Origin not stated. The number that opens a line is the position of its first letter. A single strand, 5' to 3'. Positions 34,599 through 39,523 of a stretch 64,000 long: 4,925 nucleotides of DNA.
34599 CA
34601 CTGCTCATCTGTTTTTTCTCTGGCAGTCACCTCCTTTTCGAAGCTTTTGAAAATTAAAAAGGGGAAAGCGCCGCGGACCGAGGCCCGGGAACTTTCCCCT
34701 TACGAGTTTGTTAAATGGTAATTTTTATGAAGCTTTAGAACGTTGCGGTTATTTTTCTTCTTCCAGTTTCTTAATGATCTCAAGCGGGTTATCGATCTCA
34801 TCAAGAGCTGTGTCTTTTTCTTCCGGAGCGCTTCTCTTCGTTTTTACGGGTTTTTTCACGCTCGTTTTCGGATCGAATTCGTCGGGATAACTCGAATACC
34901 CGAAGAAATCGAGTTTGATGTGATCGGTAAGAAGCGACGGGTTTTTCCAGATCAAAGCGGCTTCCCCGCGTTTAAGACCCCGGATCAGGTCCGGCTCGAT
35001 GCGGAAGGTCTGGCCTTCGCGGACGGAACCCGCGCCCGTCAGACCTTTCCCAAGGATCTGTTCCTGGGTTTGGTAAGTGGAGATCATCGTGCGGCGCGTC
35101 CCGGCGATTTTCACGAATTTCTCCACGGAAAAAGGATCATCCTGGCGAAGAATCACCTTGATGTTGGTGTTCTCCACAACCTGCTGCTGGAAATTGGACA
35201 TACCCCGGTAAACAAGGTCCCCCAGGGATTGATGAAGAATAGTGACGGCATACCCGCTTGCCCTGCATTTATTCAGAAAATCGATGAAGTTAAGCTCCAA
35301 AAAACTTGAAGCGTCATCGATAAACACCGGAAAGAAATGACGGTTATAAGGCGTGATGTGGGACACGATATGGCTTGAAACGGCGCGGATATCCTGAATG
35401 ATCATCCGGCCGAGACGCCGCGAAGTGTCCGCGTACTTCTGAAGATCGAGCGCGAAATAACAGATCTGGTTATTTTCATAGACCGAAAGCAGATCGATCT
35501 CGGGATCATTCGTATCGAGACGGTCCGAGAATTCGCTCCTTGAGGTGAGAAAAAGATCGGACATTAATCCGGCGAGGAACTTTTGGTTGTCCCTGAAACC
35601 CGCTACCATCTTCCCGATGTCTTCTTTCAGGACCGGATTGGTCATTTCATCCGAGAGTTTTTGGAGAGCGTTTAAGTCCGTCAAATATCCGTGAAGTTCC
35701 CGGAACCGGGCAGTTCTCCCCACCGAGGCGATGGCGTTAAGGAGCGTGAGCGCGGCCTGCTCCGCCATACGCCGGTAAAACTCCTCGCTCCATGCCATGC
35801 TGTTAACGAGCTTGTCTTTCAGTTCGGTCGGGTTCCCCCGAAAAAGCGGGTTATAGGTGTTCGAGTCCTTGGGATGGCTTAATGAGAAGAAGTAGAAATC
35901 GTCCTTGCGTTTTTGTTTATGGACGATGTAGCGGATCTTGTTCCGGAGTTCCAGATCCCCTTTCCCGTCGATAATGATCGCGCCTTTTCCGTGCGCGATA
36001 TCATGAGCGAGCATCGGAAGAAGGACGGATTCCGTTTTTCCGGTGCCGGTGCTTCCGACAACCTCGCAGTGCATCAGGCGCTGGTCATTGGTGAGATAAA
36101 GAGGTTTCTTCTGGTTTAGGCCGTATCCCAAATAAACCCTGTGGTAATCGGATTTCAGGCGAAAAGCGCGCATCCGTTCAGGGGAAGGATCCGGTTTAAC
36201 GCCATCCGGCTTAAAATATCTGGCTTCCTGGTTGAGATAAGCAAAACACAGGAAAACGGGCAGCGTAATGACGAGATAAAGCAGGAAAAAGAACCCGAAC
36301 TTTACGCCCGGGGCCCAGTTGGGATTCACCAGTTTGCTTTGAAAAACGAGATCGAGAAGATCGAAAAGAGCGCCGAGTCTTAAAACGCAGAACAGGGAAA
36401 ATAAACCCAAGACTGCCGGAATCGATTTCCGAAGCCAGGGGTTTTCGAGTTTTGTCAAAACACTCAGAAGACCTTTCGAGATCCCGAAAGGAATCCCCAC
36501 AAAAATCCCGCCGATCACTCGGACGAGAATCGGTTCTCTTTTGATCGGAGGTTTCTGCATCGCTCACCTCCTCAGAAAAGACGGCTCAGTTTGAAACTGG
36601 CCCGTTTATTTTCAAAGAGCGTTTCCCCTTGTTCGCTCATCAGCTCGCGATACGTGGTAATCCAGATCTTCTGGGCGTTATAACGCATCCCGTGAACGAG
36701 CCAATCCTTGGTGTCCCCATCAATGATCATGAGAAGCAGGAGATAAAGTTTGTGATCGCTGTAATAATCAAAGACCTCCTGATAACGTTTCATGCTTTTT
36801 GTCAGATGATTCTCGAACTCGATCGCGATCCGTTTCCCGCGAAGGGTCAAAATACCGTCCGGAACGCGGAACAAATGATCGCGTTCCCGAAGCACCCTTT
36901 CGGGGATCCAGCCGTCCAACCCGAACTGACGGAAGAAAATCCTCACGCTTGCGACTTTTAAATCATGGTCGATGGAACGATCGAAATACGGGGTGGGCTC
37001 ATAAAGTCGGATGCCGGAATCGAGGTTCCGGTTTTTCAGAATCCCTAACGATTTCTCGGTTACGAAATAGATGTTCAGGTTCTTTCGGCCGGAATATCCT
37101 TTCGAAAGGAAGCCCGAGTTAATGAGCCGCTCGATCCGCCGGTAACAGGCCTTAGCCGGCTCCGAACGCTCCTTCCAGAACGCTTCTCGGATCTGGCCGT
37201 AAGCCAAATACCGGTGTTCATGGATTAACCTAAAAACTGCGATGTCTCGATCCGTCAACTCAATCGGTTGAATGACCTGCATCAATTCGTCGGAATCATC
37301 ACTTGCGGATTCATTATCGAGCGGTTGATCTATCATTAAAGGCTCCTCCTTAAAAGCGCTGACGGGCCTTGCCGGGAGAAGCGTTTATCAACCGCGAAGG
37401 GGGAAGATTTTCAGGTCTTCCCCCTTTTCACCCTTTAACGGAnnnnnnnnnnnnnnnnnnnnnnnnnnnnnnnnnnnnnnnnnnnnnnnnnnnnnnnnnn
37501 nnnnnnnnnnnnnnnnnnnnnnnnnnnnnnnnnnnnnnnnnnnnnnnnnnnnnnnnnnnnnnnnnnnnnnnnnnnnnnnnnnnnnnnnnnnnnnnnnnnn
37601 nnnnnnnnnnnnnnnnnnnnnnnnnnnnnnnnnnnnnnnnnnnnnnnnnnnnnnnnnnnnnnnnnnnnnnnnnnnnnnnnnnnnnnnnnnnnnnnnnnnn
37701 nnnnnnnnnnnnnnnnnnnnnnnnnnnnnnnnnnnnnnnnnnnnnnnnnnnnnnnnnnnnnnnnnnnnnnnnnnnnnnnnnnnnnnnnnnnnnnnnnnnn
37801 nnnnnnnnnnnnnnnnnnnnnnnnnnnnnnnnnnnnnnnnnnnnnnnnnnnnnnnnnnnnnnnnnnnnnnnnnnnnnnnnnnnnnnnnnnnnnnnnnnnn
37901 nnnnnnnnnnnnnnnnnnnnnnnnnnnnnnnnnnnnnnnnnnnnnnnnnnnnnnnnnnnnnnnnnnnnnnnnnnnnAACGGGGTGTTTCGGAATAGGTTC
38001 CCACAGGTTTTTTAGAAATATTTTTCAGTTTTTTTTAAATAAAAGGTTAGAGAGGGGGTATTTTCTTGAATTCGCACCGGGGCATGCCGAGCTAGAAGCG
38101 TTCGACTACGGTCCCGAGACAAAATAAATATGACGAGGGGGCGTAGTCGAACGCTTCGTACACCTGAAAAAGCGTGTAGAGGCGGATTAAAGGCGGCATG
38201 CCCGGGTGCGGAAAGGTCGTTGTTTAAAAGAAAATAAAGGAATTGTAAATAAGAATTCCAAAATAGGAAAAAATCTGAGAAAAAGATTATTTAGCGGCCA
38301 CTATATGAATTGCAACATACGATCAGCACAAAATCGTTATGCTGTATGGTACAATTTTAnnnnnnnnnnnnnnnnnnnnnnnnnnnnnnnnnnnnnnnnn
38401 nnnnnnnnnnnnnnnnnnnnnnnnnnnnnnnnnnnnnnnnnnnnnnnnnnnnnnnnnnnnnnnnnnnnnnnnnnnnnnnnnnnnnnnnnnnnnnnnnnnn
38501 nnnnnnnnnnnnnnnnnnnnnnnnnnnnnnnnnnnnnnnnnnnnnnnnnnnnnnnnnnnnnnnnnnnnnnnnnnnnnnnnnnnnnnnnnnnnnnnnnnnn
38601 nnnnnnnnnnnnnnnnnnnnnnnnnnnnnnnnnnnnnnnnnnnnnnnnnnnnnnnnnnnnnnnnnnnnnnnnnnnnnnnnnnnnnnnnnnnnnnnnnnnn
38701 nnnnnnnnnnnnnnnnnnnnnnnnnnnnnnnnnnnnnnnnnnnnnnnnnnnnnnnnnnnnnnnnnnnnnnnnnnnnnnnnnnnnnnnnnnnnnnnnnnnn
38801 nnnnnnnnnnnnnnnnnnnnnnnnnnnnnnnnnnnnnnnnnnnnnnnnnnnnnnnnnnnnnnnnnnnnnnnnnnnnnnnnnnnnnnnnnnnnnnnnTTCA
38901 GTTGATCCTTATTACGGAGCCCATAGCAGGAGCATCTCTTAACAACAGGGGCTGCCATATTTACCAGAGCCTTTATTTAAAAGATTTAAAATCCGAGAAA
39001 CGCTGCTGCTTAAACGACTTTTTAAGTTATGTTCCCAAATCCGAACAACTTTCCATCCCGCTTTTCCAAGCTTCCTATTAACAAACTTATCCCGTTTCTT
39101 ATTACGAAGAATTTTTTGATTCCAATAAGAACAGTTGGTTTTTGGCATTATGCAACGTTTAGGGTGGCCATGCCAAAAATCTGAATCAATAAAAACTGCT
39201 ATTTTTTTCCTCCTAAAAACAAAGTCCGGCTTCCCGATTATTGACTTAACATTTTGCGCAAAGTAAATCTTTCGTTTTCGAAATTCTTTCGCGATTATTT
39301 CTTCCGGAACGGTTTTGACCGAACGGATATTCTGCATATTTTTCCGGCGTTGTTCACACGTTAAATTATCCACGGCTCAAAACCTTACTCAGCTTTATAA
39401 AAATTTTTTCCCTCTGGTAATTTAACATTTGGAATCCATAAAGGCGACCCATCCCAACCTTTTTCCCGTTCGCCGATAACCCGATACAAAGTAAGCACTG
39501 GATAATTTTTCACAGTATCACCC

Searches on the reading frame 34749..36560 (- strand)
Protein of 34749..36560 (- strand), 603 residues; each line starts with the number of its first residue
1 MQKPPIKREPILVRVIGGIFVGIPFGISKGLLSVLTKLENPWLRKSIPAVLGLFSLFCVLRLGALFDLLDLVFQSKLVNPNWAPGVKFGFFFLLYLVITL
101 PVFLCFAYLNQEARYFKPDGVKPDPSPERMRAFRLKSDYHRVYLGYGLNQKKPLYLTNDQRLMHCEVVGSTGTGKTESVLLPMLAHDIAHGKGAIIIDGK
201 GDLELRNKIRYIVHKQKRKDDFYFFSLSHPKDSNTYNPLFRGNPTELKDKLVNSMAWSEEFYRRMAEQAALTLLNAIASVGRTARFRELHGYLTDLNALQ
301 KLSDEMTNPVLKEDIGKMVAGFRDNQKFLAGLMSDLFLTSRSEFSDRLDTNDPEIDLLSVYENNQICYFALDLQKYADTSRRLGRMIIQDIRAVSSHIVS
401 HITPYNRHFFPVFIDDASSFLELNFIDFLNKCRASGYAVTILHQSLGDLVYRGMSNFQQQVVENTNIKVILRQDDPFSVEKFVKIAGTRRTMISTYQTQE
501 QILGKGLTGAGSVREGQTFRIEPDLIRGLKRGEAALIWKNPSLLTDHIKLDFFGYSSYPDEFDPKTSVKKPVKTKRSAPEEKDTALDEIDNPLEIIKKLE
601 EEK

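Call 78: search_protein_families(library=ncbifam, max_evalue=0.01, proteins=[window:34749-36560:-])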
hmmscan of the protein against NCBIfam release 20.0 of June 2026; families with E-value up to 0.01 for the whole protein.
window:34749-36560:- (603 aa): 5 families
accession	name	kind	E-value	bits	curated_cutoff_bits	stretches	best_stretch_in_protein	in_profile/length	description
TIGR03743.1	SXT_TraD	subfamily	6.3e-32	110.8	366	2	147-299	159-315/636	conjugative transfer system coupling protein TraD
TIGR03754.1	conj_TOL_TraD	equivalog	1.5e-22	79.9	647.55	2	150-297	168-317/643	type IV conjugative transfer system coupling protein TraD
NF041447.1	TrbC_conju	equivalog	6.3e-13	48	800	1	143-260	108-225/685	F-type conjugative transfer protein TrbC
NF045973.1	conju_CD1115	equivalog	1.6e-08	33.9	250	1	158-240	20-96/442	VirD4-like conjugal transfer protein, CD1115 family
NF041017.1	DNA_import_CedB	equivalog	0.00013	20.7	700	1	142-212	254-325/590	DNA import protein CedB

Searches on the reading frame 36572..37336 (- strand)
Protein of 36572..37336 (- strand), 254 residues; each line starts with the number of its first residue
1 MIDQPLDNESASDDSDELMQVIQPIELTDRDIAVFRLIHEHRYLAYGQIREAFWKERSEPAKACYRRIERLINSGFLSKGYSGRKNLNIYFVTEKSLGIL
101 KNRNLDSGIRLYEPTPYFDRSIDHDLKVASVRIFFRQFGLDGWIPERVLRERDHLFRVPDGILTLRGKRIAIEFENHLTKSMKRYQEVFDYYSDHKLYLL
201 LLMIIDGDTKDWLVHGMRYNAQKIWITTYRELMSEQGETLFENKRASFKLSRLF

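Call 52: list_cluster_members(proteins=[L096:3440-4123:-, L096:4214-4669:-, L096:5191-5643:+, L096:5701-7392:+, L096:7389-9680:+, L096:9681-10088:-, L096:10085-10750:-, L096:10769-11077:-, window:36572-37336:-, window:46111-46389:-])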
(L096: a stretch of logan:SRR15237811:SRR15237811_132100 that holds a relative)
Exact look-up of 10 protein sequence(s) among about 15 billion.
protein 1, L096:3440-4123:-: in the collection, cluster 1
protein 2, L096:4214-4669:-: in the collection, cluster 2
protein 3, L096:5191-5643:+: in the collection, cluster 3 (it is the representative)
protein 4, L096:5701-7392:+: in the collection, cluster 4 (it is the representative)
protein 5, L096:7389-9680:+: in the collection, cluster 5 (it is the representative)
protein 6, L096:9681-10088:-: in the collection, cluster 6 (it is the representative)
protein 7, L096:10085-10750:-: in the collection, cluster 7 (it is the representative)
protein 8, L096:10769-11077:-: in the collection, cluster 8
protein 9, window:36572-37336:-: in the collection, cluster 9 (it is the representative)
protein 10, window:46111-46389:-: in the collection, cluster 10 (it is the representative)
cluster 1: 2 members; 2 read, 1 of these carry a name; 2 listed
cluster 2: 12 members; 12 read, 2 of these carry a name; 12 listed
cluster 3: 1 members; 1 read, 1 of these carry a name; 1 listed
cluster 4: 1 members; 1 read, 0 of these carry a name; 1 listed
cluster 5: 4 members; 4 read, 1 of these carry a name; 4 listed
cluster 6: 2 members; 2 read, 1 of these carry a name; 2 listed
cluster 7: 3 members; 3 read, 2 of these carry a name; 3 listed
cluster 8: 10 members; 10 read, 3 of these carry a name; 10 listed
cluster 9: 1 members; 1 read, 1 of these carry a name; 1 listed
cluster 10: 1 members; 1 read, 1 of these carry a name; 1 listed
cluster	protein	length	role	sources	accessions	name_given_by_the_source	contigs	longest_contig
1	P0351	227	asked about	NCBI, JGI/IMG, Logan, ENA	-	-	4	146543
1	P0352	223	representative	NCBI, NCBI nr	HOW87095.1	MAG TPA: Hsp20/alpha crystallin family protein [Candidatus Omnitrophota bacterium] | Hsp20/alpha crystallin family protein [Candidatus Omnitrophota bacterium]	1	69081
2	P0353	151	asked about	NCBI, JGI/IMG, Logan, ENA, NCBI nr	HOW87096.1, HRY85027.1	MAG TPA: Hsp20/alpha crystallin family protein [Candidatus Omnitrophota bacterium] | Hsp20/alpha crystallin family protein [Candidatus Omnitrophota bacterium]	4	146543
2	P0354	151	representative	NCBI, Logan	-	-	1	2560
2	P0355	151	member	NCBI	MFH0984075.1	MAG: Hsp20/alpha crystallin family protein [Candidatus Omnitrophota bacterium]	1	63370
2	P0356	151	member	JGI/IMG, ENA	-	-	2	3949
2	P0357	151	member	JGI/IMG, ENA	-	-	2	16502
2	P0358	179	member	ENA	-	-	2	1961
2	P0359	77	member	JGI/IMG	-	-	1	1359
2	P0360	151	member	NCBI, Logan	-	-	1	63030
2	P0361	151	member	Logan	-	-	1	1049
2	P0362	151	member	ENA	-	-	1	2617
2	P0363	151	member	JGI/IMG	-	-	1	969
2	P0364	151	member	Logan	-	-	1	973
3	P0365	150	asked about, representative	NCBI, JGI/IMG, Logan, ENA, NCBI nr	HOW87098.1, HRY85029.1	MAG TPA: response regulator [Candidatus Omnitrophota bacterium] | response regulator [Candidatus Omnitrophota bacterium]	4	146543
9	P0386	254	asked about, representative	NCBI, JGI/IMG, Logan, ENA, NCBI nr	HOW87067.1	MAG TPA: replication-relaxation family protein [Candidatus Omnitrophota bacterium] | replication-relaxation family protein [Candidatus Omnitrophota bacterium]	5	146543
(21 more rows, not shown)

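Call 78: search_protein_families(library=ncbifam, max_evalue=0.01, proteins=[window:36572-37336:-])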
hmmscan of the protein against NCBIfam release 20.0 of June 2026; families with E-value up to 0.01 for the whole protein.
window:36572-37336:- (254 aa): 1 family
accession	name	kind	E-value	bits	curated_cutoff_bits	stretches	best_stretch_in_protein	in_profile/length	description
NF041423.1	MobC_subf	subfamily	1.3e-14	54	200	1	61-192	45-180/240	MobC family replication-relaxation protein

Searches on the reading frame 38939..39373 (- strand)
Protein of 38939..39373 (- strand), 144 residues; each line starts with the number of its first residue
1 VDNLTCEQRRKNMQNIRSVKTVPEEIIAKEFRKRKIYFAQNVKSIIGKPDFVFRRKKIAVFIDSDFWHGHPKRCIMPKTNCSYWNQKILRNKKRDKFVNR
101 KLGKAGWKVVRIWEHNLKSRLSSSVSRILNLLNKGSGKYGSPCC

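Call 16: search_protein_families(library=pfam, max_evalue=0.01, proteins=[window:38939-39373:-])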
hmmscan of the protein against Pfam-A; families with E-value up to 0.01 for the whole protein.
window:38939-39373:- (144 aa): 3 families
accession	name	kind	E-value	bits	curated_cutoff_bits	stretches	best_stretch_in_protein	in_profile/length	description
PF03852.21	Vsr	-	2.9e-19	69.1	27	1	1-70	1-70/74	DNA mismatch endonuclease Vsr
PF18741.7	MTES_1575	-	0.00023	21.6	38.2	0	89-130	53-94/96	REase_MTES_1575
PF04480.18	DUF559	-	0.0012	19.1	20.6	0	51-132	33-108/109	Protein of unknown function (DUF559)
